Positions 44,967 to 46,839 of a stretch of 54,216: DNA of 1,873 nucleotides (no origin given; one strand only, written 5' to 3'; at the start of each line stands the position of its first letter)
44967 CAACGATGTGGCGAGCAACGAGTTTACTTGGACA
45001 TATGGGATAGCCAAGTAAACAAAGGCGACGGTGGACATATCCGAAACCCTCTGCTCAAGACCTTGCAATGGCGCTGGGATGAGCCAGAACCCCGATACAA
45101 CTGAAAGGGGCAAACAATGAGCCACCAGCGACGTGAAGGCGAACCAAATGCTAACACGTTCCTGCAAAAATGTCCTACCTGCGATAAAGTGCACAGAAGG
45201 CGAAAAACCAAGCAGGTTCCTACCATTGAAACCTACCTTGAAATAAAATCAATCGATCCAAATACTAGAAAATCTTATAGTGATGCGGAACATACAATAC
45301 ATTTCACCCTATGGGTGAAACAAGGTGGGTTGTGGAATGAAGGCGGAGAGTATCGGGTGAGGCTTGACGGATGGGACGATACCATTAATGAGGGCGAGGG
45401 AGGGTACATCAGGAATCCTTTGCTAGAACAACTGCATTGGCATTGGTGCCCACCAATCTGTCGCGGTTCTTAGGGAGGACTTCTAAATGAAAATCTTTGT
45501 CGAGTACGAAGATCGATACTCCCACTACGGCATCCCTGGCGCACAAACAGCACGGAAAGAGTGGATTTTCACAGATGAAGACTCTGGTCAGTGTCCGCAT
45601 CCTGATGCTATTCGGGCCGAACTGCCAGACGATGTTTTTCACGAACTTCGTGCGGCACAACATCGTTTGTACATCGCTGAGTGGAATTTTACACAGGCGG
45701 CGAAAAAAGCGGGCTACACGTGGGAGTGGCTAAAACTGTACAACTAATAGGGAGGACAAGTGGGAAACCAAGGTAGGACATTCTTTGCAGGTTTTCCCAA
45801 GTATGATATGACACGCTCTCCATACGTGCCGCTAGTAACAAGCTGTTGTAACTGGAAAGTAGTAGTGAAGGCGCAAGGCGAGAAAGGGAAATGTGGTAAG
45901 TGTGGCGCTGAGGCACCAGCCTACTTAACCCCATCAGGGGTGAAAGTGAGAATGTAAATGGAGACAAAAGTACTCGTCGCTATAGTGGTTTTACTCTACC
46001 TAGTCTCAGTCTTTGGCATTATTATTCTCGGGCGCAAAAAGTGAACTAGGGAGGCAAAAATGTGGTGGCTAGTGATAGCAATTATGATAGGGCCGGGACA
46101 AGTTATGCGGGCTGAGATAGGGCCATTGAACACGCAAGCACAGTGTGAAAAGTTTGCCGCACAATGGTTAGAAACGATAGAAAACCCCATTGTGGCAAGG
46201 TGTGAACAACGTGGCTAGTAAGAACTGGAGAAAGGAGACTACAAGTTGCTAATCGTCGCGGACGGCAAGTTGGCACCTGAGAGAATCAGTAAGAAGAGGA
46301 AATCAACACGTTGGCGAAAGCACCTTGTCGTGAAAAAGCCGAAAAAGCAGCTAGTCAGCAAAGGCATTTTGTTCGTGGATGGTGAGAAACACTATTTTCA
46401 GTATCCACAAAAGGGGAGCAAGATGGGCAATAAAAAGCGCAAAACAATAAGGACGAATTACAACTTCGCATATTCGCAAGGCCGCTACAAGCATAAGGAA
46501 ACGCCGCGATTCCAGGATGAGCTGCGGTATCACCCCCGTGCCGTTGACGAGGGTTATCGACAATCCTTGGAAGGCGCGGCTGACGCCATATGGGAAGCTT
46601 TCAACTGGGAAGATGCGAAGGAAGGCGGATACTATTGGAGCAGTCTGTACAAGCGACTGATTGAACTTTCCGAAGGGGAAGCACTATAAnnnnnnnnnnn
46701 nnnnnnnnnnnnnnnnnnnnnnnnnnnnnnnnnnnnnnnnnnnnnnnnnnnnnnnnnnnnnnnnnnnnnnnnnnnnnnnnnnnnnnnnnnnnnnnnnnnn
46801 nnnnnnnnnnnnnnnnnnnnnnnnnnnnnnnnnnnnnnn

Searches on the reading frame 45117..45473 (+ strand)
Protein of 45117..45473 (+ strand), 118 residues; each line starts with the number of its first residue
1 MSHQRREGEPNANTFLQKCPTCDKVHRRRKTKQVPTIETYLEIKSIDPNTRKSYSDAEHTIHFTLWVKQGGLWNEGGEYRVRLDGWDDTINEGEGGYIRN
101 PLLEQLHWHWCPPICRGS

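Call 65: search_protein_families(library=phrogs, proteins=[window:45117-45473:+], max_evalue=0.05)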
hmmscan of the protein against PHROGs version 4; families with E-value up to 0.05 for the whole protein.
window:45117-45473:+ (118 aa): 1 family
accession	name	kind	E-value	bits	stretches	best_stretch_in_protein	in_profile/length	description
phrog_14317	-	unknown function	0.026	15.7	1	10-47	34-71/90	-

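Call 66: search_protein_families(library=pfam, proteins=[window:45117-45473:+], max_evalue=0.05)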
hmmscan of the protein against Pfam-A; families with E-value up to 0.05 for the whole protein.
window:45117-45473:+ (118 aa): 0 families

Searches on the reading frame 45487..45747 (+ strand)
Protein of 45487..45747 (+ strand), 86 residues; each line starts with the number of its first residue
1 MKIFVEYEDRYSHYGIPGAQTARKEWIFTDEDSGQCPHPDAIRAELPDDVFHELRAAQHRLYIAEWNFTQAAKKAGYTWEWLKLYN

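Call 65: search_protein_families(library=phrogs, proteins=[window:45487-45747:+], max_evalue=0.05)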
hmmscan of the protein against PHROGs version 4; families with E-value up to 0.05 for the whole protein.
window:45487-45747:+ (86 aa): 1 family
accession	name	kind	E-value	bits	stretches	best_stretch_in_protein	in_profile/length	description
phrog_1920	-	unknown function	0.0014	19.3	1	53-84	10-41/63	-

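Call 66: search_protein_families(library=pfam, proteins=[window:45487-45747:+], max_evalue=0.05)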
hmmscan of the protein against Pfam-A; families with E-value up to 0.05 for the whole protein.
window:45487-45747:+ (86 aa): 1 family
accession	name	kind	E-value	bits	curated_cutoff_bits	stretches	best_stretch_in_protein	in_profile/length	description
PF03592.21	Terminase_2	-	0.026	15.6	26.1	1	61-80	11-30/141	Terminase small subunit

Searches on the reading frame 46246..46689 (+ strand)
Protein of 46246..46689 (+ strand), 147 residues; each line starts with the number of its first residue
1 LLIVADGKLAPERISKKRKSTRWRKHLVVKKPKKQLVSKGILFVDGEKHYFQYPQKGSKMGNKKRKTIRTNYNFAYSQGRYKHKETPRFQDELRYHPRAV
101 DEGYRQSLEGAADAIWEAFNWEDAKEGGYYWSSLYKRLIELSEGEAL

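Call 41: search_protein_families(library=pfam, proteins=[window:46246-46689:+], max_evalue=0.01)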
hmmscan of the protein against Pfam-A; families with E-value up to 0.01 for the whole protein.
window:46246-46689:+ (147 aa): 0 families

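Call 65: search_protein_families(library=phrogs, proteins=[window:46246-46689:+], max_evalue=0.05)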
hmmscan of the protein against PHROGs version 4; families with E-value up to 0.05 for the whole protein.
window:46246-46689:+ (147 aa): 4 families
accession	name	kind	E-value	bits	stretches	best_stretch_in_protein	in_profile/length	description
phrog_25460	-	unknown function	0.0017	19.1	1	99-138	29-65/144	-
phrog_10949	-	unknown function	0.0096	17.4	1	99-133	37-74/80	-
phrog_16354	-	unknown function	0.032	15.4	0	113-137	46-70/76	-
phrog_3458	-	unknown function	0.036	15.4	0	113-131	47-65/66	-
